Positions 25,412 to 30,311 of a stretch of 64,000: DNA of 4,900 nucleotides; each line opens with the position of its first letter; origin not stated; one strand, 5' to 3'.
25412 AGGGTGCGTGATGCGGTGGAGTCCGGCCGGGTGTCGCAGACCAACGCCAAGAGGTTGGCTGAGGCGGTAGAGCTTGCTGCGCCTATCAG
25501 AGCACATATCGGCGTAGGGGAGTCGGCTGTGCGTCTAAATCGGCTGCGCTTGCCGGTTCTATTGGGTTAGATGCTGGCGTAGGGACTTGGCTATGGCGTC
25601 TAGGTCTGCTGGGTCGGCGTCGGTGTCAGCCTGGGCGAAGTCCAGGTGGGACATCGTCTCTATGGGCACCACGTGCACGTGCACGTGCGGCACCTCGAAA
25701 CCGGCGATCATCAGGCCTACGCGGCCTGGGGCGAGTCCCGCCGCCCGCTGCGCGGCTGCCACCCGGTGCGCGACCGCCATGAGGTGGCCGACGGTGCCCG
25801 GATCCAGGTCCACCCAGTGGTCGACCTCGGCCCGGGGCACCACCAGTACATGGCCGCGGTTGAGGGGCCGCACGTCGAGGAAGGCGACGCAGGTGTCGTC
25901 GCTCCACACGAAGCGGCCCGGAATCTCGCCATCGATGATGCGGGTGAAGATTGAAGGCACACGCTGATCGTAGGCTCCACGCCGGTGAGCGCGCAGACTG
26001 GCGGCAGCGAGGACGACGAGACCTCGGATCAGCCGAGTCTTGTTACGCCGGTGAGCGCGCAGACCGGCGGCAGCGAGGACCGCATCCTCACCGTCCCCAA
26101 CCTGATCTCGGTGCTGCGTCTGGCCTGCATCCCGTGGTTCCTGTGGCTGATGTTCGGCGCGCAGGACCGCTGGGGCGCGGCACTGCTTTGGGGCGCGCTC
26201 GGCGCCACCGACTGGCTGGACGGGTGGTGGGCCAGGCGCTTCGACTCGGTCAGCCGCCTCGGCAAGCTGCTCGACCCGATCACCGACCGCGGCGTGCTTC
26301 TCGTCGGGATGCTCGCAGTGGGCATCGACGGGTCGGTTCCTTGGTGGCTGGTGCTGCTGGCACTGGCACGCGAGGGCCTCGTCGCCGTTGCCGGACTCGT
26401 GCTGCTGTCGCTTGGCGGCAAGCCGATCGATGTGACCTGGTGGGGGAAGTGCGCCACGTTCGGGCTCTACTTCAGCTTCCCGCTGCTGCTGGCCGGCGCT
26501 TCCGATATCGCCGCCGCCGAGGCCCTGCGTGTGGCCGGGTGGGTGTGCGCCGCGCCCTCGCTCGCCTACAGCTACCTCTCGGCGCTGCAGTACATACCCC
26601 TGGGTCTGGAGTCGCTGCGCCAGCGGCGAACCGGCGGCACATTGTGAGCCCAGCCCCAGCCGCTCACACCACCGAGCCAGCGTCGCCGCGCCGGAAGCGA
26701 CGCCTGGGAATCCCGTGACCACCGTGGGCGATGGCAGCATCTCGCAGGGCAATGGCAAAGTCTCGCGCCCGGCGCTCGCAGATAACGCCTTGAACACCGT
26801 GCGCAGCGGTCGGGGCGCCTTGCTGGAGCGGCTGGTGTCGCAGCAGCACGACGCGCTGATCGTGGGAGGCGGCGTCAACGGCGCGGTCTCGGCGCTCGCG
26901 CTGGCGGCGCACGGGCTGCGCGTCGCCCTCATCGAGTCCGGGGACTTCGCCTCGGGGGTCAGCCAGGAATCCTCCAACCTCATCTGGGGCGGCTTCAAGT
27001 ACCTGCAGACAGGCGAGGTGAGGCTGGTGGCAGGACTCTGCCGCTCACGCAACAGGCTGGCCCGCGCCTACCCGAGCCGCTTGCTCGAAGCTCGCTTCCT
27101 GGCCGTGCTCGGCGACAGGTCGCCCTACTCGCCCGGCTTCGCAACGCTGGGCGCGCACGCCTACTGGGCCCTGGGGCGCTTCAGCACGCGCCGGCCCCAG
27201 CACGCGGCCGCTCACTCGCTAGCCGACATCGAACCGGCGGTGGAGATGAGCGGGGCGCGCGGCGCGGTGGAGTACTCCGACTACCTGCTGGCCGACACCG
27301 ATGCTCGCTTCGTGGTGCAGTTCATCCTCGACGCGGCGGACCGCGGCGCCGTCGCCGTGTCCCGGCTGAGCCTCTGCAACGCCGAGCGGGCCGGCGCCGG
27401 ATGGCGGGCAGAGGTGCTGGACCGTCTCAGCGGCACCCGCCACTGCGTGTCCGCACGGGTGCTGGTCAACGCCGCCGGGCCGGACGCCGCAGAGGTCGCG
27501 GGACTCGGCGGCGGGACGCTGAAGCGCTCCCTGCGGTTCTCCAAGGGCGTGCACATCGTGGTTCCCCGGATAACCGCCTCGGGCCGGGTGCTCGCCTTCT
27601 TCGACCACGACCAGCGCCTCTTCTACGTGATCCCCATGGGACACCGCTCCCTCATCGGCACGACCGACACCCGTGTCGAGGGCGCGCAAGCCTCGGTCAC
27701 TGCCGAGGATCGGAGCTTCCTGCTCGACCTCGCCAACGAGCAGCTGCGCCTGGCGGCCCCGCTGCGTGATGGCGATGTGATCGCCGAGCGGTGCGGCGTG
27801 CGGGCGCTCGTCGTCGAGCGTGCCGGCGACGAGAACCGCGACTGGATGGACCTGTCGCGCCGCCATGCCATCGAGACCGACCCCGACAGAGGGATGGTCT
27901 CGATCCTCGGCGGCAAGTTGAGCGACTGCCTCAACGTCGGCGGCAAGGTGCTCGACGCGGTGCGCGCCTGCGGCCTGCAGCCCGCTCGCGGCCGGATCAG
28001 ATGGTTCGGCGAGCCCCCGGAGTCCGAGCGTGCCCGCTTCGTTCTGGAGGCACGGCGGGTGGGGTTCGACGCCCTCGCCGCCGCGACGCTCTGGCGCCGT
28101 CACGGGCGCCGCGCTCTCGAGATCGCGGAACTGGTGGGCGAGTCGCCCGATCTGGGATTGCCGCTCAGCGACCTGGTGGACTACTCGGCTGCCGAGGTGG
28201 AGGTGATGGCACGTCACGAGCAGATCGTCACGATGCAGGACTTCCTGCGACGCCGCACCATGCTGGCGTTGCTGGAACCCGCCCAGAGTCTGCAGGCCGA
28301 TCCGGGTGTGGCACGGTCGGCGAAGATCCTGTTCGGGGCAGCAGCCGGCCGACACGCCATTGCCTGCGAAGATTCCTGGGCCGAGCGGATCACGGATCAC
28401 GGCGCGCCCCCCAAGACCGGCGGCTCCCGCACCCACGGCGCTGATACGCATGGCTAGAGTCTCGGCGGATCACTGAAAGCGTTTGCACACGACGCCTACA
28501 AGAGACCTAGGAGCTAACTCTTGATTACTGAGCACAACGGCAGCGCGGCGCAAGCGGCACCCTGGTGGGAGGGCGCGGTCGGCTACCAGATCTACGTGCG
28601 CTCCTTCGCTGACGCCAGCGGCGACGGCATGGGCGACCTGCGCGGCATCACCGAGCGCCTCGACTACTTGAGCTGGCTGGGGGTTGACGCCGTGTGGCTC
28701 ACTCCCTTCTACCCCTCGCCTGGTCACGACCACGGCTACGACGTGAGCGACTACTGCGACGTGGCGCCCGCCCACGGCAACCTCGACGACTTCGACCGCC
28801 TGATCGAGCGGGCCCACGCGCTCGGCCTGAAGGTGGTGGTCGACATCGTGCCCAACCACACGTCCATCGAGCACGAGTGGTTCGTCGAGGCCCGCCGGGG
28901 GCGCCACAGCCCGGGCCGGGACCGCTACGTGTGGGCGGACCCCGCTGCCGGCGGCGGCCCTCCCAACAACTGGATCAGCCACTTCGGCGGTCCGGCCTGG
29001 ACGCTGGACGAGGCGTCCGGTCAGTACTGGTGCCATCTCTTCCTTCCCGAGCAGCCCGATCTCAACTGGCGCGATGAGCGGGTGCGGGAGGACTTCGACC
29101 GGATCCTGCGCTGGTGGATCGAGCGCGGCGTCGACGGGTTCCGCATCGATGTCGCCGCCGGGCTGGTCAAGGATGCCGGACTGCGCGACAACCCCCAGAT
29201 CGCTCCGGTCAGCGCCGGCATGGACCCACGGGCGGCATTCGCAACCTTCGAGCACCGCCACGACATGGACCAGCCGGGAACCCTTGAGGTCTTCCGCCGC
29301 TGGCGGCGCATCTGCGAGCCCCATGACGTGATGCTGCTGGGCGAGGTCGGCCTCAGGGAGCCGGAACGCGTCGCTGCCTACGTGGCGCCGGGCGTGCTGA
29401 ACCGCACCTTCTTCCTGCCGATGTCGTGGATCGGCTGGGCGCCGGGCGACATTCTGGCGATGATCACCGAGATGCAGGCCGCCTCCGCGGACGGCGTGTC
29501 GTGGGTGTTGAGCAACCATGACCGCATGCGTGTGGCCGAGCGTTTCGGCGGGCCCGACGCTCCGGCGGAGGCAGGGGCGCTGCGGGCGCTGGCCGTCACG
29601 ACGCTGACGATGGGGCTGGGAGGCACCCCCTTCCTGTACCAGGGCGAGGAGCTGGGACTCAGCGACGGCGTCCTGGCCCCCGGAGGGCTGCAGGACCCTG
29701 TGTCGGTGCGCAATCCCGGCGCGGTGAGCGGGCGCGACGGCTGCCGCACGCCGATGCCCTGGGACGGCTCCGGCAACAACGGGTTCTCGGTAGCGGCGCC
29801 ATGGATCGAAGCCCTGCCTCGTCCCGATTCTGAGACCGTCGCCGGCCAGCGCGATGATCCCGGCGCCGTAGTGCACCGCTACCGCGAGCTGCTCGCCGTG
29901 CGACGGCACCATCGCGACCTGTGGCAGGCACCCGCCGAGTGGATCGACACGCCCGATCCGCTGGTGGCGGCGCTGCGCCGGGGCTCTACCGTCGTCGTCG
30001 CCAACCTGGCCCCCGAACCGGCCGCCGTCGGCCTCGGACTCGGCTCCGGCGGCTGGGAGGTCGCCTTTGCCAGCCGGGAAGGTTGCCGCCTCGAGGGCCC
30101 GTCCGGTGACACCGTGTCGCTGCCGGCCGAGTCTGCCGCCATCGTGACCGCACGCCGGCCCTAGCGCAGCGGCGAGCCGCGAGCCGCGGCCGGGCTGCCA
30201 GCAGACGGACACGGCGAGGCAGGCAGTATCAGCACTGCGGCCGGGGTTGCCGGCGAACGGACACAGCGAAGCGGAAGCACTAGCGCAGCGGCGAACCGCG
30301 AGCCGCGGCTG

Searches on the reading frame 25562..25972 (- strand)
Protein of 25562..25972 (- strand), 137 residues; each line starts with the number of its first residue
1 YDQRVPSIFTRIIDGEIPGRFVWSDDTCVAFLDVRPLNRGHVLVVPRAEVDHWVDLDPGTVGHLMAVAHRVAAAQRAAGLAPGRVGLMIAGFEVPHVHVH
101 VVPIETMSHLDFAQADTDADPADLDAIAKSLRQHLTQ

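Call 86: search_protein_families(library=pfam, proteins=[window:25562-25972:-], max_evalue=0.001)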
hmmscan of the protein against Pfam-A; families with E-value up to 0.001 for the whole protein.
window:25562-25972:- (137 aa): 2 families
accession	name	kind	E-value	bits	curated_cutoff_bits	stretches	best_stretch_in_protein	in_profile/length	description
PF01230.28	HIT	-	1.8e-20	73.8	21.5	1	15-104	2-95/98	HIT domain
PF11969.13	DcpS_C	-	4.2e-10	40.5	24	1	8-108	3-106/114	Scavenger mRNA decapping enzyme C-term binding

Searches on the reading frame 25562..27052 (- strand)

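Call 10: search_protein_families(library=ncbifam, proteins=[window:25562-27052:-], max_evalue=0.001)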
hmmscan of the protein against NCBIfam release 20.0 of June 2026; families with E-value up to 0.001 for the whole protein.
window:25562-27052:- (497 aa): 3 families
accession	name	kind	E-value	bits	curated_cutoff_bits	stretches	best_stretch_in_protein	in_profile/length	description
NF045834.1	M_plasma_HinT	exception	4.8e-17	62.7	130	1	368-464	1-101/102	histidine triad protein HinT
NF007965.0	PRK10687.1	equivalog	1.1e-07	32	206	1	367-463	5-106/119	purine nucleoside phosphoramidase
NF052622.1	ATPAdlTfActino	equivalog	0.00012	21.7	290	1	382-463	55-141/176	ATP adenylyltransferase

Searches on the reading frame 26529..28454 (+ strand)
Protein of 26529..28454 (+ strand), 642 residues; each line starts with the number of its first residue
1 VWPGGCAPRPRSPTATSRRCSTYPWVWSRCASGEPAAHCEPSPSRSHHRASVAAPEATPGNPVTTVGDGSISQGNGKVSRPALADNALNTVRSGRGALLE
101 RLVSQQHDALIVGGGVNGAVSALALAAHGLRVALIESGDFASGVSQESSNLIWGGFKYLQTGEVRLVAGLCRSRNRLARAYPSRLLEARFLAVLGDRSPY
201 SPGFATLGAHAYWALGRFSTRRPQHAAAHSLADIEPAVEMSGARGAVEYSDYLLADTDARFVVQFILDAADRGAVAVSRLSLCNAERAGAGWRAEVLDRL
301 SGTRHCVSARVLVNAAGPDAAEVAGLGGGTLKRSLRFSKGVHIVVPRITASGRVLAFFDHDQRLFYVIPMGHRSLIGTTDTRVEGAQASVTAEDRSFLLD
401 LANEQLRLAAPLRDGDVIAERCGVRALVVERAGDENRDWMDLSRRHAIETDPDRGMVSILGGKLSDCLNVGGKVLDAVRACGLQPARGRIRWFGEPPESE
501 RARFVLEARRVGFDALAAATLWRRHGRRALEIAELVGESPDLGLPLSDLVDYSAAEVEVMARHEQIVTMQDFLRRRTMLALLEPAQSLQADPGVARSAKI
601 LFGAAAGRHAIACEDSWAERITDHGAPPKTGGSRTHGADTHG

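Call 10: search_protein_families(library=ncbifam, proteins=[window:26529-28454:+], max_evalue=0.001)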
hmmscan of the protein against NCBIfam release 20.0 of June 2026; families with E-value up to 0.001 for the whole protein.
window:26529-28454:+ (642 aa): 22 families
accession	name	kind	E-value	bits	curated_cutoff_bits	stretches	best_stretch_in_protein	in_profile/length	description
NF008899.0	PRK12266.1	equivalog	1.2e-60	205.4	360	1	104-585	4-486/508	glycerol-3-phosphate dehydrogenase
NF009906.0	PRK13369.1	equivalog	3.8e-58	197.3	352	1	105-582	5-482/502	glycerol-3-phosphate dehydrogenase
NF033461.1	glycerol3P_ox_1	equivalog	3.6e-40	137.8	840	1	95-434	7-355/607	type 1 glycerol-3-phosphate oxidase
TIGR03377.1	glycerol3P_GlpA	equivalog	3.4e-19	68.8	552.8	1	109-580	2-456/530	anaerobic glycerol-3-phosphate dehydrogenase subunit GlpA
NF008313.0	PRK11101.1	equivalog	1.5e-16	60.1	425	1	104-581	6-467/548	anaerobic glycerol-3-phosphate dehydrogenase subunit A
NF006448.0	PRK08773.1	equivalog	3.9e-07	29.1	614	1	105-139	5-39/393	UbiH/UbiF family hydroxylase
NF002480.1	PRK01747.1-1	equivalog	2.8e-05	22.7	540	1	104-146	246-289/645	bifunctional tRNA (5-methylaminomethyl-2-thiouridine)(34)-methyltransferase MnmC2/FAD-dependent 5-carboxymethylaminomethyl-2-thiouridine(34)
NF005788.0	PRK07608.1-3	equivalog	5.7e-05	22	478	1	106-145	2-41/388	UbiH/UbiF family hydroxylase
TIGR02032.1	GG-red-SF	subfamily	8.1e-05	22.4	158.8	0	108-140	2-34/297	geranylgeranyl reductase family protein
NF005612.0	PRK07364.1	equivalog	8.9e-05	21.2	487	1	103-138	15-50/415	FAD-dependent hydroxylase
TIGR02352.1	thiamin_ThiO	equivalog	0.00015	21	250.8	0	110-146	2-38/351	glycine oxidase ThiO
NF038171.1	maturase_LodB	equivalog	0.00016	20.9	400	0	108-160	1-55/361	lysine-epsilon-oxidase maturase LodB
NF005691.0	PRK07494.1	equivalog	0.00018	20.2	459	1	105-137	7-39/404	UbiH/UbiF family hydroxylase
TIGR03197.1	MnmC_Cterm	equivalog_domain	0.0002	20.6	174.2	1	109-146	2-40/400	FAD-dependent 5-carboxymethylaminomethyl-2-thiouridine(34) oxidoreductase MnmC1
NF007450.0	PRK10015.1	subfamily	0.00028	19.7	466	1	105-143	4-42/429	FAD-dependent oxidoreductase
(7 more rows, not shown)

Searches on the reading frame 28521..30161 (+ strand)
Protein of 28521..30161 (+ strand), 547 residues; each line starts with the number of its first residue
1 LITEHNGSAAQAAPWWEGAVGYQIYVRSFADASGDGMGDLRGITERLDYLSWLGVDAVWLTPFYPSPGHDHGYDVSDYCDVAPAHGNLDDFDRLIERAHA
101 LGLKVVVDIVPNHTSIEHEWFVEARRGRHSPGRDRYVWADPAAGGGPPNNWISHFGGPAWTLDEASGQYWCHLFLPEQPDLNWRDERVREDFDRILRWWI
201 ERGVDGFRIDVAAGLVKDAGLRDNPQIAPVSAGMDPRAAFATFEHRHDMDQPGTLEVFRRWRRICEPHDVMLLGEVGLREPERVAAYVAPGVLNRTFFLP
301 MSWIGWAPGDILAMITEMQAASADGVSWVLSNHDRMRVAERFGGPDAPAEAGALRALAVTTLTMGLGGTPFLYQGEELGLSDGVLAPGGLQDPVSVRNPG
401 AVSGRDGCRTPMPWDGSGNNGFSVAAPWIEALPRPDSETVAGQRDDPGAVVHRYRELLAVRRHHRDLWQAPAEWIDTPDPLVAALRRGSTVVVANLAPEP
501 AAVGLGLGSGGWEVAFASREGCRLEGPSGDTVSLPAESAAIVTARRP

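Call 79: search_protein_families(library=pfam, proteins=[window:28521-30161:+], max_evalue=0.001)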
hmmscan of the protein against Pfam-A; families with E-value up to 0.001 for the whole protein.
window:28521-30161:+ (547 aa): 2 families
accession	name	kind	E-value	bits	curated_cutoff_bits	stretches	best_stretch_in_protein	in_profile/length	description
PF00128.31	Alpha-amylase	-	3.7e-107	359.8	22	1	23-467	1-443/446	Alpha amylase, catalytic domain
PF11941.14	DUF3459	-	6.4e-08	33.3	22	1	454-541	2-89/90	Domain of unknown function (DUF3459)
